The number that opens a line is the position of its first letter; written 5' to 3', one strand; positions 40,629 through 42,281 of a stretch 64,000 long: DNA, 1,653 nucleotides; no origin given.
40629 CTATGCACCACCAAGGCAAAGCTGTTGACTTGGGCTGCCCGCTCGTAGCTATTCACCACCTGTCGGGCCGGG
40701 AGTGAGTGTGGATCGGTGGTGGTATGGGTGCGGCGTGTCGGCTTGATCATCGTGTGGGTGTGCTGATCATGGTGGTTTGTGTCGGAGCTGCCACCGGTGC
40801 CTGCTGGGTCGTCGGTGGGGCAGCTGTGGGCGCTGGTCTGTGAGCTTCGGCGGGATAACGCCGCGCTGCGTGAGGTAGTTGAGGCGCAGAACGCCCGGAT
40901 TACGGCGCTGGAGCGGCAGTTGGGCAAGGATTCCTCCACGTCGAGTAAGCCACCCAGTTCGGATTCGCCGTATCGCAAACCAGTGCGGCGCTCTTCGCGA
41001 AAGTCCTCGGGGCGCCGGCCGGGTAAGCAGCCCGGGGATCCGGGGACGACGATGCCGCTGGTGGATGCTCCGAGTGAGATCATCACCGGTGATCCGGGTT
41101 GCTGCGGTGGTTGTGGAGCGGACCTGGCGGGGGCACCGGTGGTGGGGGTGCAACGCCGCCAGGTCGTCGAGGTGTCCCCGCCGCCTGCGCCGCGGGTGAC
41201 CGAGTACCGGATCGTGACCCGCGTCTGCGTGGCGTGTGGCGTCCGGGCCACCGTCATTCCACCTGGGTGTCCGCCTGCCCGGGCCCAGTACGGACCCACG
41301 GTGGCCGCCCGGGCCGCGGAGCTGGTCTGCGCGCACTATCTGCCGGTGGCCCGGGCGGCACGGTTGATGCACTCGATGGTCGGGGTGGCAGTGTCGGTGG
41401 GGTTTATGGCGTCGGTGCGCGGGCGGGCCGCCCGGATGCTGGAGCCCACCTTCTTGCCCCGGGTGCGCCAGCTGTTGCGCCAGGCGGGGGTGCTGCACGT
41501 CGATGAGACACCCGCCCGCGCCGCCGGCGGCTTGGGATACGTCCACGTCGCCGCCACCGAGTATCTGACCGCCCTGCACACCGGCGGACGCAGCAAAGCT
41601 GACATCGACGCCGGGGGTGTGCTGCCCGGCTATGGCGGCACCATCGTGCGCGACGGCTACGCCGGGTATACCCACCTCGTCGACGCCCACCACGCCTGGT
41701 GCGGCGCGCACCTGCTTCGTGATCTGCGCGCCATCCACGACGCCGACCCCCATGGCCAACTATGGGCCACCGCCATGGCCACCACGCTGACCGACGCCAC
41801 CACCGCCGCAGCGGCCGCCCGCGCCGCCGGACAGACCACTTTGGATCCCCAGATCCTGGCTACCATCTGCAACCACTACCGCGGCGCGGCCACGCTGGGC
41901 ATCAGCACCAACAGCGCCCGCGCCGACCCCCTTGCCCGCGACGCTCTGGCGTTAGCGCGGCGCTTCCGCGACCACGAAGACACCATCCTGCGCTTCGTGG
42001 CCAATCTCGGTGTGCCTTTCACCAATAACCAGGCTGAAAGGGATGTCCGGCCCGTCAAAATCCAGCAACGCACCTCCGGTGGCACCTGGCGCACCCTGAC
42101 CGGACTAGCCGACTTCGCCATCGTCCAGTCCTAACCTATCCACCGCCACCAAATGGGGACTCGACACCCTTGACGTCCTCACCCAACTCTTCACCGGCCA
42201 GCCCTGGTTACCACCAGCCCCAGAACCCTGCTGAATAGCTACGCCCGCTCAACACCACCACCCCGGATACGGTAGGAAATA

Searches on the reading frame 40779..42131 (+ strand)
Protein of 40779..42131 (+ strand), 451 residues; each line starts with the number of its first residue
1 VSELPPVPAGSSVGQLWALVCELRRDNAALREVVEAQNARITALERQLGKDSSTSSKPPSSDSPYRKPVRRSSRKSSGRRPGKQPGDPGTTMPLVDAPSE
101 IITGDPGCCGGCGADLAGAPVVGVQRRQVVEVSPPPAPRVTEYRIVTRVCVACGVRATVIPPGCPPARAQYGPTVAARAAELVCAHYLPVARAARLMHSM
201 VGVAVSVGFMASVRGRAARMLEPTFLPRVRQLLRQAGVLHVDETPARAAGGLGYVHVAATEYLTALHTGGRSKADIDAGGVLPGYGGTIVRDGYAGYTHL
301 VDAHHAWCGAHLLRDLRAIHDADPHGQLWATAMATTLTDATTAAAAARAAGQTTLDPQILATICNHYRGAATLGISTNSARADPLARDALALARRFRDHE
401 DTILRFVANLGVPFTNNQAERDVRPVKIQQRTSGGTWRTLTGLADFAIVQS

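Call 91: search_protein_families(library=pfam, proteins=[window:40779-42131:+], max_evalue=10)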
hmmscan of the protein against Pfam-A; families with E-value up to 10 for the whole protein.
window:40779-42131:+ (451 aa): 4 families
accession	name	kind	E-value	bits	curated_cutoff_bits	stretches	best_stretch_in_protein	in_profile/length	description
PF03050.20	DDE_Tnp_IS66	-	1.6e-43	149.6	23.1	1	169-439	2-278/284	Transposase IS66 family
PF20042.4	DUF6444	-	1.4e-13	51.7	27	1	21-90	19-82/85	Family of unknown function (DUF6444)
PF13005.12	zf-IS66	-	0.00067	20.5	27.3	1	107-154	2-46/46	zinc-finger binding domain of transposase IS66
PF25443.1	ANG-1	-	0.024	15.3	28.5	1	22-56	50-84/105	ANG-1-like domain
